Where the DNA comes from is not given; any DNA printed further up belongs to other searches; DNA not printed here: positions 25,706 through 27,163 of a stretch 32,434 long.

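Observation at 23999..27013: Two divergent paralogues of an uncharacterised membrane-anchored protein-kinase-like family, with opposite predicted topology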

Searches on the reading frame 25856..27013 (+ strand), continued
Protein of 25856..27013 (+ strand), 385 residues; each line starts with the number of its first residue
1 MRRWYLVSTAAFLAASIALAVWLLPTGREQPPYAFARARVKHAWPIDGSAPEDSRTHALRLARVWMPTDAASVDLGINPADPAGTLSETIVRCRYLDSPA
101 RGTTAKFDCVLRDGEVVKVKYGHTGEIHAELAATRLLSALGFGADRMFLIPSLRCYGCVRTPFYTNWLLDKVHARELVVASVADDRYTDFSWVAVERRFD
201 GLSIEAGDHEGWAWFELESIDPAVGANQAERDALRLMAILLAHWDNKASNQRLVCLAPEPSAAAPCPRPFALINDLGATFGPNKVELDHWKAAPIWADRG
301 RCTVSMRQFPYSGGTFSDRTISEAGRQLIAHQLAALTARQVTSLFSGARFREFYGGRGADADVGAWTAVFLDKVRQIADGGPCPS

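Call 60: list_cluster_members(proteins=[P0245, P0253, P0262, P0311, P0363, P0377, P0250, P0323, P0298, P0308])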
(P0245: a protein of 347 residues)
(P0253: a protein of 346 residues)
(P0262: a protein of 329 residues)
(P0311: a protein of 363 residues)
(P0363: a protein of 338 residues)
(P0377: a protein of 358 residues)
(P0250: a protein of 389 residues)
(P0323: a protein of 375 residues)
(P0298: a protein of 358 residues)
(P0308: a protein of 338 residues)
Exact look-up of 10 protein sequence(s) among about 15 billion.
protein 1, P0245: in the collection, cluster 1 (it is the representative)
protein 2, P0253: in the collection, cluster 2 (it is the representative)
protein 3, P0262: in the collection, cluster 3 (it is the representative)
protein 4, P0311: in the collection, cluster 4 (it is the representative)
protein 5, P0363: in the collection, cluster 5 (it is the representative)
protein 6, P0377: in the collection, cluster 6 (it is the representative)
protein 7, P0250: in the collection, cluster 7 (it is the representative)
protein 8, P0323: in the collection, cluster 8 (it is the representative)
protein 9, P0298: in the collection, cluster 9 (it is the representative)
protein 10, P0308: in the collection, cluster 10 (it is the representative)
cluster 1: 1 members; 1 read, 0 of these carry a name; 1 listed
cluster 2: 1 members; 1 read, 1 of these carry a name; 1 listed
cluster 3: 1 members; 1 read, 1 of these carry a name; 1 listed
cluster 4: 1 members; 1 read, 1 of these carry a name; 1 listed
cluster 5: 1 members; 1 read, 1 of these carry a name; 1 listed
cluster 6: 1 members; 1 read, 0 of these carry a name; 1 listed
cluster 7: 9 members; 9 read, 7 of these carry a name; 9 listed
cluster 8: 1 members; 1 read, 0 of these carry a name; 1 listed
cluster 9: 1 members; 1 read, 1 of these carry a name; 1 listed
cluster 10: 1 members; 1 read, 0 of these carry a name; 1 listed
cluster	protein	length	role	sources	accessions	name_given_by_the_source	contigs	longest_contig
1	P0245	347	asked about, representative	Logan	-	-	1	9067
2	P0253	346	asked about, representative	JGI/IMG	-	hypothetical protein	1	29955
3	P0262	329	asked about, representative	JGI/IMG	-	hypothetical protein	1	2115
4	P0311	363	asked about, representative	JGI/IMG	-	hypothetical protein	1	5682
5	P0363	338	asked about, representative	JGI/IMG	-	hypothetical protein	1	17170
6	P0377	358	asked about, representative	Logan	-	-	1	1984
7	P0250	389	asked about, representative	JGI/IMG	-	hypothetical protein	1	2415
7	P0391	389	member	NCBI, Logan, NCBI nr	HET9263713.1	MAG TPA: hypothetical protein VFO14_11740 [Vicinamibacterales bacterium] | hypothetical protein [Vicinamibacterales bacterium]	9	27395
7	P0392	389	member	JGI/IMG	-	hypothetical protein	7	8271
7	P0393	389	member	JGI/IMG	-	hypothetical protein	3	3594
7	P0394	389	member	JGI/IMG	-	hypothetical protein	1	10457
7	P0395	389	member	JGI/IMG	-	hypothetical protein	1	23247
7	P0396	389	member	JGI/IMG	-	hypothetical protein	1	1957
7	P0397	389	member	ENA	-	-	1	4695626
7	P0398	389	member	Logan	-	-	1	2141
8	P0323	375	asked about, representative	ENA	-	-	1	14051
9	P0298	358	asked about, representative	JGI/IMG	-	hypothetical protein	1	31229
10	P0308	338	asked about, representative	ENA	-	-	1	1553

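Call 61: find_homologous_proteins(query=P0363, max_evalue=0.001)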
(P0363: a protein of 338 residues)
Query P0363 (338 aa): 1698 proteins with E <= 0.001 among 4069 candidates; the best 120 are listed.
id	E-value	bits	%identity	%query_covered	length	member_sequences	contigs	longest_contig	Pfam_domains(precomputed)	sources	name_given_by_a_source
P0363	6.6e-228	773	100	100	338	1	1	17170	-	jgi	jgi:hypothetical protein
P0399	1.2e-141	490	64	100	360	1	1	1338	-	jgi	jgi:hypothetical protein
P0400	5.6e-115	402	55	93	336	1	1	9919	-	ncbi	ncbi:MAG: hypothetical protein AB1489_24805 [Acidobacteriota bacterium]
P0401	6.3e-113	395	52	99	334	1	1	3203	-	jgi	jgi:hypothetical protein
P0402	2.7e-111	390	53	100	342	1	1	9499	-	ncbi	ncbi:MAG: hypothetical protein AB1489_25705 [Acidobacteriota bacterium]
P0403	8.0e-111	388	51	98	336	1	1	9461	-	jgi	jgi:hypothetical protein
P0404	1.3e-104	368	52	91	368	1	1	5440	-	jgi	jgi:hypothetical protein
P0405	2.4e-104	367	49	97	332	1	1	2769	-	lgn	-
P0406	6.4e-103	362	51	98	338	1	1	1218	-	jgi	-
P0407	7.9e-102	359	54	94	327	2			-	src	-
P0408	2.4e-101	357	49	99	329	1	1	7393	-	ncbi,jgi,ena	jgi:hypothetical protein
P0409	6.9e-101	356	50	96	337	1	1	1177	-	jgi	-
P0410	1.2e-100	355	51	97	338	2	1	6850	-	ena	-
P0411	5.7e-98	346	51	93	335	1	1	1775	-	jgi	jgi:hypothetical protein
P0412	6.7e-98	346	49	97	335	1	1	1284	-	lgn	-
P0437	1.1e-92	329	51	91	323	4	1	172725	-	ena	-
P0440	1.4e-92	328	48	93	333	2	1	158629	-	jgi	jgi:hypothetical protein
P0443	2.6e-92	327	48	96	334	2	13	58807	-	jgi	jgi:hypothetical protein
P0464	4.7e-91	323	48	96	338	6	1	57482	-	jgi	jgi:hypothetical protein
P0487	5.6e-90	320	49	98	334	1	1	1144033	-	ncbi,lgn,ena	-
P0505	4.8e-89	317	50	88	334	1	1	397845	-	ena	-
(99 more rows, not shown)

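Call 62: find_encoding_contigs(protein=P0487, flank=6000, max_places=2)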
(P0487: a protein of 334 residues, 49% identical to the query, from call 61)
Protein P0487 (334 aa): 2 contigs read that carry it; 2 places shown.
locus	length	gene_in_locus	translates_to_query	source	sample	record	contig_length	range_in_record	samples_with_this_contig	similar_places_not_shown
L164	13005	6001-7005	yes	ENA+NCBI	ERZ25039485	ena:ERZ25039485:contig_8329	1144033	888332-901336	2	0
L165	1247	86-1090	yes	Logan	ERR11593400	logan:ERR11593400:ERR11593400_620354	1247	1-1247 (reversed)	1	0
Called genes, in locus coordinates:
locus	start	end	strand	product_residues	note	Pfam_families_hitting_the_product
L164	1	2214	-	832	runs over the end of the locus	PF12704:MacB_PCD, PF02687:FtsX, PF12704:MacB_PCD, PF02687:FtsX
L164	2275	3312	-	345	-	PF02547:Queuosine_synth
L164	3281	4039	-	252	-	PF00106:adh_short, PF08659:KR, PF23441:SDR, PF13561:adh_short_C2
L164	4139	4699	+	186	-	PF12844:HTH_19, PF13443:HTH_26, PF13560:HTH_31, PF01381:HTH_3, PF07883:Cupin_2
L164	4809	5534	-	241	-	-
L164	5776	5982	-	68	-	-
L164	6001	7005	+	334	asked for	-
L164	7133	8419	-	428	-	PF09861:Lar_N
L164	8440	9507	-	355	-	PF14100:DUF6807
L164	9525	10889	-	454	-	PF01408:GFO_IDH_MocA, PF22725:GFO_IDH_MocA_C3 (faint), PF02894:GFO_IDH_MocA_C (faint), PF19051:GFO_IDH_MocA_C2 (faint)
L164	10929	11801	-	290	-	PF01261:AP_endonuc_2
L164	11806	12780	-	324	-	PF01261:AP_endonuc_2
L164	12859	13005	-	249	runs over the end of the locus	PF00378:ECH_1, PF16113:ECH_2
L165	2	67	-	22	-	?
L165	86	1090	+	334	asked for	-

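Call 63: find_encoding_contigs(protein=P0505, flank=6000, max_places=2)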
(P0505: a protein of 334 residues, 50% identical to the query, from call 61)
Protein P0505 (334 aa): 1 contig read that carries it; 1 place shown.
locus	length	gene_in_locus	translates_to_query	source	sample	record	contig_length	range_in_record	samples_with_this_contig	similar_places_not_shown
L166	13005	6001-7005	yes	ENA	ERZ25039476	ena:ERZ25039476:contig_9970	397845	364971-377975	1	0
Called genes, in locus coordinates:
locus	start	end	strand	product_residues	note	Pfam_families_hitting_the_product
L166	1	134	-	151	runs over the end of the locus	-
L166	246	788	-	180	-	-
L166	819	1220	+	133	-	PF01475:FUR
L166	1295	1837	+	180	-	PF00578:AhpC-TSA, PF08534:Redoxin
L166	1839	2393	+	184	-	PF02627:CMD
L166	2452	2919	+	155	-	PF00210:Ferritin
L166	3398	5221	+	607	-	PF00141:peroxidase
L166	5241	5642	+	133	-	PF00141:peroxidase (weak)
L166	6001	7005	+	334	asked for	-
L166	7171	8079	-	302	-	PF04909:Amidohydro_2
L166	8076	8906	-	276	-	PF01261:AP_endonuc_2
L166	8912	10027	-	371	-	PF01408:GFO_IDH_MocA, PF02894:GFO_IDH_MocA_C, PF22725:GFO_IDH_MocA_C3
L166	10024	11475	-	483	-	PF00884:Sulfatase, PF01663:Phosphodiest (weak), PF16347:SGSH_C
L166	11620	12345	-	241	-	PF05685:Uma2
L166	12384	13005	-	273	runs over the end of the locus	PF01261:AP_endonuc_2 (weak)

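Call 64: find_encoding_contigs(protein=P0440, flank=6000, max_places=2)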
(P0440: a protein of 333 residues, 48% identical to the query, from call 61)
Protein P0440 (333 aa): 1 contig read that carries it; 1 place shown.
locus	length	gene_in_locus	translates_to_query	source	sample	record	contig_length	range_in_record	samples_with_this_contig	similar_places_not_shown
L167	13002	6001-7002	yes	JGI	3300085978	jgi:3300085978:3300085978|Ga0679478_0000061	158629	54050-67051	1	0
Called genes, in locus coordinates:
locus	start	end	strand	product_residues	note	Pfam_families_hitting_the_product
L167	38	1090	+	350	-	PF02881:SRP54_N, PF00448:SRP54, PF13401:AAA_22 (weak), PF13604:AAA_30 (weak)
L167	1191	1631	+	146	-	PF13470:PIN_3 (weak), PF01850:PIN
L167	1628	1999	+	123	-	-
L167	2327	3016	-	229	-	PF09997:DUF2238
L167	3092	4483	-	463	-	PF00067:p450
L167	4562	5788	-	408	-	PF12832:MFS_1_like (faint), PF07690:MFS_1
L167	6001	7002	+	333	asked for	-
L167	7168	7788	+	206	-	-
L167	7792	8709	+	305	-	PF00149:Metallophos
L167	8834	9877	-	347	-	PF00753:Lactamase_B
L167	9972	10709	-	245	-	-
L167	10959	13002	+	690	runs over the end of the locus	PF13428:TPR_14 (faint), PF14559:TPR_19 (weak), PF20308:TPR-S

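Call 71: search_protein_families(library=padloc, proteins=[window:25856-27013:+], max_evalue=0.1)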
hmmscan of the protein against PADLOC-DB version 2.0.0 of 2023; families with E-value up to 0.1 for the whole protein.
window:25856-27013:+ (385 aa): 0 families

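Call 72: search_protein_families(library=phrogs, proteins=[window:25856-27013:+], max_evalue=0.1)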
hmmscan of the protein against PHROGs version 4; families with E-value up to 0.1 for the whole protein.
window:25856-27013:+ (385 aa): 0 families

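Call 84: find_encoding_contigs(protein=P0437, flank=5000, max_places=2)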
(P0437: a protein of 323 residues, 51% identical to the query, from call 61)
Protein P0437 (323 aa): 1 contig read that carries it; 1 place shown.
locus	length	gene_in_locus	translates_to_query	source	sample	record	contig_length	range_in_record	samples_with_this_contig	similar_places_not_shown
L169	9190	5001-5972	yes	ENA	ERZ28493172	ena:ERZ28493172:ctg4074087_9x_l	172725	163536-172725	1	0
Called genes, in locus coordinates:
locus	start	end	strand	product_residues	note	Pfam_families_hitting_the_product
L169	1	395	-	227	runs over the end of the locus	PF00072:Response_reg, PF00486:Trans_reg_C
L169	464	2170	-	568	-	PF00512:HisKA, PF02518:HATPase_c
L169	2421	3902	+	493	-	PF00128:Alpha-amylase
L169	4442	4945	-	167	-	-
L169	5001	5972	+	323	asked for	-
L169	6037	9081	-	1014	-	PF00486:Trans_reg_C, PF07719:TPR_2 (faint), PF13428:TPR_14 (faint), PF13191:AAA_16, PF13401:AAA_22 (weak), PF13181:TPR_8 (faint), PF13424:TPR_12 (faint), PF00515:TPR_1 (faint)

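Call 85: find_encoding_contigs(protein=P0464, flank=5000, max_places=2)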
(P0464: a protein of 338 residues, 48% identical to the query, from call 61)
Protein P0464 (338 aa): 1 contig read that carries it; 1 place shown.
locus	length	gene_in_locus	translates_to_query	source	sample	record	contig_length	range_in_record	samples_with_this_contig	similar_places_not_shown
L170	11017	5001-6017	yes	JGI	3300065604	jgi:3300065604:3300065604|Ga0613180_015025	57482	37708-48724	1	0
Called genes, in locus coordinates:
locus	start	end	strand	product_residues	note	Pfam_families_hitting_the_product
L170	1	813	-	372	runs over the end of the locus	PF22701:Mala_s_1-like (faint), PF08450:SGL (faint), PF17170:DUF5128 (weak), PF01436:NHL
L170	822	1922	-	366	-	PF08450:SGL (faint), PF17170:DUF5128 (faint), PF01436:NHL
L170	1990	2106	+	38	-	-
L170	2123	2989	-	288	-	PF00149:Metallophos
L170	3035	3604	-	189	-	-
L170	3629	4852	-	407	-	PF13091:PLDc_2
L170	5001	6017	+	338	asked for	-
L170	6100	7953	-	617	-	PF00664:ABC_membrane, PF00005:ABC_tran, PF13304:AAA_21 (faint), PF02463:SMC_N (weak)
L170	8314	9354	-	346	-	-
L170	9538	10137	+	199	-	-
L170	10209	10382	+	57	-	-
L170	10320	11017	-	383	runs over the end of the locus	PF12543:DUF3738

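Call 86: find_encoding_contigs(protein=P0443, flank=5000, max_places=2)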
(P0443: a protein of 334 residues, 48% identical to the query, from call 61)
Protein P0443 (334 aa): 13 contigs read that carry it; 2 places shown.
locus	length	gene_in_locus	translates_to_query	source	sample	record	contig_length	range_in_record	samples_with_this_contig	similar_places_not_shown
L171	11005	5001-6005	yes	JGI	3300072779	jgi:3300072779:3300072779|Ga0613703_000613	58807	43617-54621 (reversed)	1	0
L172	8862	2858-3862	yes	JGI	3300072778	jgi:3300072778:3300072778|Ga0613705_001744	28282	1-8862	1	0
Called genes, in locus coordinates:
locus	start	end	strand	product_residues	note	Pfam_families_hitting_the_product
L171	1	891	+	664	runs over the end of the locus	PF06580:His_kinase, PF02518:HATPase_c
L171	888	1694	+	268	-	PF00072:Response_reg, PF04397:LytTR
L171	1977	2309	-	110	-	PF02687:FtsX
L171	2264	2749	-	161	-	-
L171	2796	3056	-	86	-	PF03551:PadR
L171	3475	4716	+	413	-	PF07995:GSDH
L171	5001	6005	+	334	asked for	-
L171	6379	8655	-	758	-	PF03412:Peptidase_C39, PF00664:ABC_membrane, PF00005:ABC_tran, PF02463:SMC_N (faint)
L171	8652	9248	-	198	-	-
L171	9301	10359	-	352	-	PF13145:Rotamase_2, PF00639:Rotamase (weak)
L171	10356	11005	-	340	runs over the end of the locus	PF21068:ATPgraspMvdD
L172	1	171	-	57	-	?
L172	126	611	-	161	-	-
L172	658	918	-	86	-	PF03551:PadR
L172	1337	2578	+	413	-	PF07995:GSDH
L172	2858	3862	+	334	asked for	-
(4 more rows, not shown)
